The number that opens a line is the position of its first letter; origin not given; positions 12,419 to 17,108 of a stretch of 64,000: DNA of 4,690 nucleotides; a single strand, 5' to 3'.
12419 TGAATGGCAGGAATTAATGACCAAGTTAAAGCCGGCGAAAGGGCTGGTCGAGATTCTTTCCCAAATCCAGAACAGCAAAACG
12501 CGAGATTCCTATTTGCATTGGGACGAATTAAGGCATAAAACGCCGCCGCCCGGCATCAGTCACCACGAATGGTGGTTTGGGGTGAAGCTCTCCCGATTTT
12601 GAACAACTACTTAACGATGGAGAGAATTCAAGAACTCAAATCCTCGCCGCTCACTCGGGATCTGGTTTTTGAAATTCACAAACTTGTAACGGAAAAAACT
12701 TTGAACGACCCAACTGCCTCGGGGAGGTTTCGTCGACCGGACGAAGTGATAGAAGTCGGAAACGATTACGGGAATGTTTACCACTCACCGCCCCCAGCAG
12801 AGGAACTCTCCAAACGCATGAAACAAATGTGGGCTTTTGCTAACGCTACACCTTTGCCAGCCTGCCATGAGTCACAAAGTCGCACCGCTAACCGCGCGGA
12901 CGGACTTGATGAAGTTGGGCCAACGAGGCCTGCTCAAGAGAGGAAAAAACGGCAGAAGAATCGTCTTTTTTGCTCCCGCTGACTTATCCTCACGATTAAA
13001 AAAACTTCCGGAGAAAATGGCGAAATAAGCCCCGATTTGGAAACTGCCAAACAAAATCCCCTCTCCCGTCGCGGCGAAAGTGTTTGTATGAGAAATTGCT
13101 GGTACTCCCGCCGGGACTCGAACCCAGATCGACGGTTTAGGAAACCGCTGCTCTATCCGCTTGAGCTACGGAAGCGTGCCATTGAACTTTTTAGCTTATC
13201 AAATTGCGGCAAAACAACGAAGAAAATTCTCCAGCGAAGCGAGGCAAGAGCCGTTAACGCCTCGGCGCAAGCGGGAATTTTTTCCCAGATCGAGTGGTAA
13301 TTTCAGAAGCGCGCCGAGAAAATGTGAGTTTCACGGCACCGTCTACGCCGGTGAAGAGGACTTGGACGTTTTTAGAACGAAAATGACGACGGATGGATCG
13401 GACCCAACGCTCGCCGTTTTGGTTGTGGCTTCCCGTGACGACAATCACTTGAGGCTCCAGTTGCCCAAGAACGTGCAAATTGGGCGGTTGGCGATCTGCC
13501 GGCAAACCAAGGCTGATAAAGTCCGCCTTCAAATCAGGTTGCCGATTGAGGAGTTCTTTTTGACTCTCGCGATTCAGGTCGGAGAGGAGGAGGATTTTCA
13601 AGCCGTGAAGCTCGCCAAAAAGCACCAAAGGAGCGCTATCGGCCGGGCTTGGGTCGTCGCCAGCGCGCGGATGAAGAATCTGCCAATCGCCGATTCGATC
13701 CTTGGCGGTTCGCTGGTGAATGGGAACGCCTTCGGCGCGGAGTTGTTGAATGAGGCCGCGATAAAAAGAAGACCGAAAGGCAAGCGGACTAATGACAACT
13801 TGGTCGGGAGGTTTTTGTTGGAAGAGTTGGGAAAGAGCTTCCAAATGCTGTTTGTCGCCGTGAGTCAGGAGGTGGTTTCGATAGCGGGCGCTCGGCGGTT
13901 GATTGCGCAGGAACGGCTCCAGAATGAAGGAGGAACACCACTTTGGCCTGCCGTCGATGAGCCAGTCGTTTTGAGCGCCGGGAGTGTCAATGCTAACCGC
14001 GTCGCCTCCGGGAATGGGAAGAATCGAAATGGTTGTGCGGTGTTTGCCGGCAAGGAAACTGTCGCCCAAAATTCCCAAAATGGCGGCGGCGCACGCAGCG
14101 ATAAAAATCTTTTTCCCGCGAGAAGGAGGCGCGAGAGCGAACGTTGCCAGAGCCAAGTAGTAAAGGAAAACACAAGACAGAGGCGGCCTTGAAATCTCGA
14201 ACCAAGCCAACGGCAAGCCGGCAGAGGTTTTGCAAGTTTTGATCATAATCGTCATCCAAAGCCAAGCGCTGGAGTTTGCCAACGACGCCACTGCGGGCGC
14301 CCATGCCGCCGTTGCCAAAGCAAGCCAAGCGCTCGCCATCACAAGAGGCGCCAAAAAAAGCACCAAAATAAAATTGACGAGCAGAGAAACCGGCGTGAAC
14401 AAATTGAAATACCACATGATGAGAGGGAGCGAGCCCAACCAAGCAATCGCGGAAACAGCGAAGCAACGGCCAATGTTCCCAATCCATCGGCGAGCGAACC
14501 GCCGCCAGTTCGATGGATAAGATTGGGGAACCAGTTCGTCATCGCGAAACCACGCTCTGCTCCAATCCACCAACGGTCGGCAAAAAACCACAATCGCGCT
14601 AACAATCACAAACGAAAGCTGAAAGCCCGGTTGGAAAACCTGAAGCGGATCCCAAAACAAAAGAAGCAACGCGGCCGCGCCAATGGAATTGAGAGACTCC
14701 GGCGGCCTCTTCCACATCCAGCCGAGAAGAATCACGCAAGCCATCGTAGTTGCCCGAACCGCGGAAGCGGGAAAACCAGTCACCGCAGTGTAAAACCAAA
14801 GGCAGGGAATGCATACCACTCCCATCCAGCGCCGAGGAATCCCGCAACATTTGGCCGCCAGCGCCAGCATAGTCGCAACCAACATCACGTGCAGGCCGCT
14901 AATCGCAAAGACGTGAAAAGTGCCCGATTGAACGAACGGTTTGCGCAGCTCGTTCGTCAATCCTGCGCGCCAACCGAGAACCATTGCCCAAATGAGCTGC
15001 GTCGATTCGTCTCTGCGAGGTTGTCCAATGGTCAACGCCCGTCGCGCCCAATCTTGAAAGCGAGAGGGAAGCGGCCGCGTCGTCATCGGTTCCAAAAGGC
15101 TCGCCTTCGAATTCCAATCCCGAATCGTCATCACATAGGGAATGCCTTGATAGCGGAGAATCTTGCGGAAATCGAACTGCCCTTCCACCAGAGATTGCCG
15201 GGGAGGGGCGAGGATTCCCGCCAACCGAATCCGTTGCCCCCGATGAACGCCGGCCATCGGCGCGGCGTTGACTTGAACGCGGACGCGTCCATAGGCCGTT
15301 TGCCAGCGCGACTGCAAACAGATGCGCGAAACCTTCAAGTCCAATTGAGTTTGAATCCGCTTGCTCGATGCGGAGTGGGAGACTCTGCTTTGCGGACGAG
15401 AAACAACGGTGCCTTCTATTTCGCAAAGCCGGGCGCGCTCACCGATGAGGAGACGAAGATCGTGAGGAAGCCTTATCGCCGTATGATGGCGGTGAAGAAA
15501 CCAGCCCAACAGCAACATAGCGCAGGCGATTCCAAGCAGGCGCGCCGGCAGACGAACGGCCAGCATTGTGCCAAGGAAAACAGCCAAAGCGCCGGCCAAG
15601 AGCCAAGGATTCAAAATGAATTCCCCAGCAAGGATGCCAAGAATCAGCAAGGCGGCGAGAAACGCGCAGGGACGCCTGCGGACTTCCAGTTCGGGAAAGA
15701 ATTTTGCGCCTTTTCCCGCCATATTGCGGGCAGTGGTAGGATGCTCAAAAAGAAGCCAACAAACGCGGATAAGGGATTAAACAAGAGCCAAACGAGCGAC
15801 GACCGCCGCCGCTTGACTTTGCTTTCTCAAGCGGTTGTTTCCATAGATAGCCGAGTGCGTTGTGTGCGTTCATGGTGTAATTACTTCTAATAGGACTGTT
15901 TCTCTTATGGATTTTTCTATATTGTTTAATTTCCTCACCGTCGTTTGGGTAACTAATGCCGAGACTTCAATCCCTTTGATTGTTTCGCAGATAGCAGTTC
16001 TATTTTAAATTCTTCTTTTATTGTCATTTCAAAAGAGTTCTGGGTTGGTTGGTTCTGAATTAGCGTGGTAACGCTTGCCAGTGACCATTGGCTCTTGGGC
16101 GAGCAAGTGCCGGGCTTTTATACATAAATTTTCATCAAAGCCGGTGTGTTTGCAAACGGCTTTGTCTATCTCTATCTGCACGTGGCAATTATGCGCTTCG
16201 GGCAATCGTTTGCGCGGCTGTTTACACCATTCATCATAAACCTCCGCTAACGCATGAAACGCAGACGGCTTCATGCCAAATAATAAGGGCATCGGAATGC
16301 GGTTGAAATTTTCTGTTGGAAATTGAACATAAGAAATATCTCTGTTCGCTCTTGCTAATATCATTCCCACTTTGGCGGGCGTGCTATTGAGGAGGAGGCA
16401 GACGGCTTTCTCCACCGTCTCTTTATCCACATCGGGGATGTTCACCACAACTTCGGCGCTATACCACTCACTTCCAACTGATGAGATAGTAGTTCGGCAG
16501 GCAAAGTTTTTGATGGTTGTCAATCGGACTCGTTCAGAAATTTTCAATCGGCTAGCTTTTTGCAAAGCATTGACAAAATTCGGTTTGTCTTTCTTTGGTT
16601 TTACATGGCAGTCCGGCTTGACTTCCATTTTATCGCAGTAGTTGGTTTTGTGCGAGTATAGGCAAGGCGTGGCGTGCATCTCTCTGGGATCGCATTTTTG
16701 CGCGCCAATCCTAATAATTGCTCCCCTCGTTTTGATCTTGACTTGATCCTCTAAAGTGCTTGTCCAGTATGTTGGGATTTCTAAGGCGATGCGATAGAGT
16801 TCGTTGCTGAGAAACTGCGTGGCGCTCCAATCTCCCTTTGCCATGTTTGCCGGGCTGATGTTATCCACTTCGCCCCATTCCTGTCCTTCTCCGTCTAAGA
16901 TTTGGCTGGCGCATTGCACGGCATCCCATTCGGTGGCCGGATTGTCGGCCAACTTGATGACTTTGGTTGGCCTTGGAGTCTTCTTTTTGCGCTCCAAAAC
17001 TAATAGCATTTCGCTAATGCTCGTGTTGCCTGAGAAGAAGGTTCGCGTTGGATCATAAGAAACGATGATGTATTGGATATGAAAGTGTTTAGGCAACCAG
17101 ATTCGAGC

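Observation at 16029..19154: J-domain co-chaperone gene abutted to a fused nuclease-methyltransferase (type IIG-like) gene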

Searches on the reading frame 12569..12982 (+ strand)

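Call 3: search_protein_families(library=pfam, proteins=[window:12569-12982:+], max_evalue=0.1)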
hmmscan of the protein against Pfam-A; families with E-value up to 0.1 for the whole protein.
window:12569-12982:+ (137 aa): 1 family
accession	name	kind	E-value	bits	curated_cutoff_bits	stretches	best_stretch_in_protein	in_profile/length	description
PF02661.23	Fic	-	0.00094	20.4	24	1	27-92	1-54/93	Fic/DOC family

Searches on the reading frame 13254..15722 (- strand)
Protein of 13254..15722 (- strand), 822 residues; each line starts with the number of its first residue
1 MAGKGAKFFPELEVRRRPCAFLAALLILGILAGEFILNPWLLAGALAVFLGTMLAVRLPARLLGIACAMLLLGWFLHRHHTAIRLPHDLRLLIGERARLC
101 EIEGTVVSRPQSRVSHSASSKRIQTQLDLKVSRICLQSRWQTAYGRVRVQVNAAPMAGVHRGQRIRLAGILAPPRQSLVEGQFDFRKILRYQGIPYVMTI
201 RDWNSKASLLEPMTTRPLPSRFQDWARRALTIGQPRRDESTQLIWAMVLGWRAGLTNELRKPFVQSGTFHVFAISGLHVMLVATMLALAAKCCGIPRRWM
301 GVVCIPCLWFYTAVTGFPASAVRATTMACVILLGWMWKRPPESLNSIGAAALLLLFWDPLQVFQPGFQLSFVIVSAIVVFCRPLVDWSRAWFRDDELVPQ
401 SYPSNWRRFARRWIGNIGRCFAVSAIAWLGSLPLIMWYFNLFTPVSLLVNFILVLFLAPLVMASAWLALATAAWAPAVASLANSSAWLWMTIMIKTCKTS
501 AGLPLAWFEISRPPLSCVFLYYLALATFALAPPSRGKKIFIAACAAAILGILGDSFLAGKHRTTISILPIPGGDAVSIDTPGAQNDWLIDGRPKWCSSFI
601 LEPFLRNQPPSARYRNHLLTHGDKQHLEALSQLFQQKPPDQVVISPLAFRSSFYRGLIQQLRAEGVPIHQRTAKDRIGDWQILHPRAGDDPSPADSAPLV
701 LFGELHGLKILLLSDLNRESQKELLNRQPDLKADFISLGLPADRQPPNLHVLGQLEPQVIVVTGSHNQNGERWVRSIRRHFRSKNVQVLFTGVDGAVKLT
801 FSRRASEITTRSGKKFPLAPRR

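Call 3: search_protein_families(library=pfam, proteins=[window:13254-15722:-], max_evalue=0.1)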
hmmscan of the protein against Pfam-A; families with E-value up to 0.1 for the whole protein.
window:13254-15722:- (822 aa): 2 families
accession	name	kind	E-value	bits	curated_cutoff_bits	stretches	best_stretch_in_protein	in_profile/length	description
PF03772.21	Competence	-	3.6e-53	181.1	23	1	247-531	1-266/270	Competence protein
PF13567.11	DUF4131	-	1.1e-22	80.9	31.6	1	39-201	6-160/165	Domain of unknown function (DUF4131)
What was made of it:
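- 13254..15722 (-): comEC (downstream neighbour; not part of the system). Pfam Competence PF03772 E 3.6e-53 and DUF4131 (call 3).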

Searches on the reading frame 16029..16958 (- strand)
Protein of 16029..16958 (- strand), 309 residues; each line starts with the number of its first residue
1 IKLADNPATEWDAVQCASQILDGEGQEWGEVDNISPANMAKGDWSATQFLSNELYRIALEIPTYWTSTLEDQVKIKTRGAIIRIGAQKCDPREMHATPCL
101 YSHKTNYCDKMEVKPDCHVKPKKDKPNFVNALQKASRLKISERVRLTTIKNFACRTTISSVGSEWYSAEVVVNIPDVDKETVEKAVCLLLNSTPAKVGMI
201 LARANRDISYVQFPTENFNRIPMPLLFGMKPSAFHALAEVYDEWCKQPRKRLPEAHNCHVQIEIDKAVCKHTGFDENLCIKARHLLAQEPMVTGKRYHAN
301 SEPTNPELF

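Call 28: search_protein_families(library=pfam, proteins=[window:16029-16958:-], max_evalue=10)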
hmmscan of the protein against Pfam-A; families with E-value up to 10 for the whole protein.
window:16029-16958:- (309 aa): 0 families
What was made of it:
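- Tried and rejected: No Pfam domain was found for the N-terminal 200-300 aa or the C-terminal 309 aa, even at E up to 10 (call 28).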
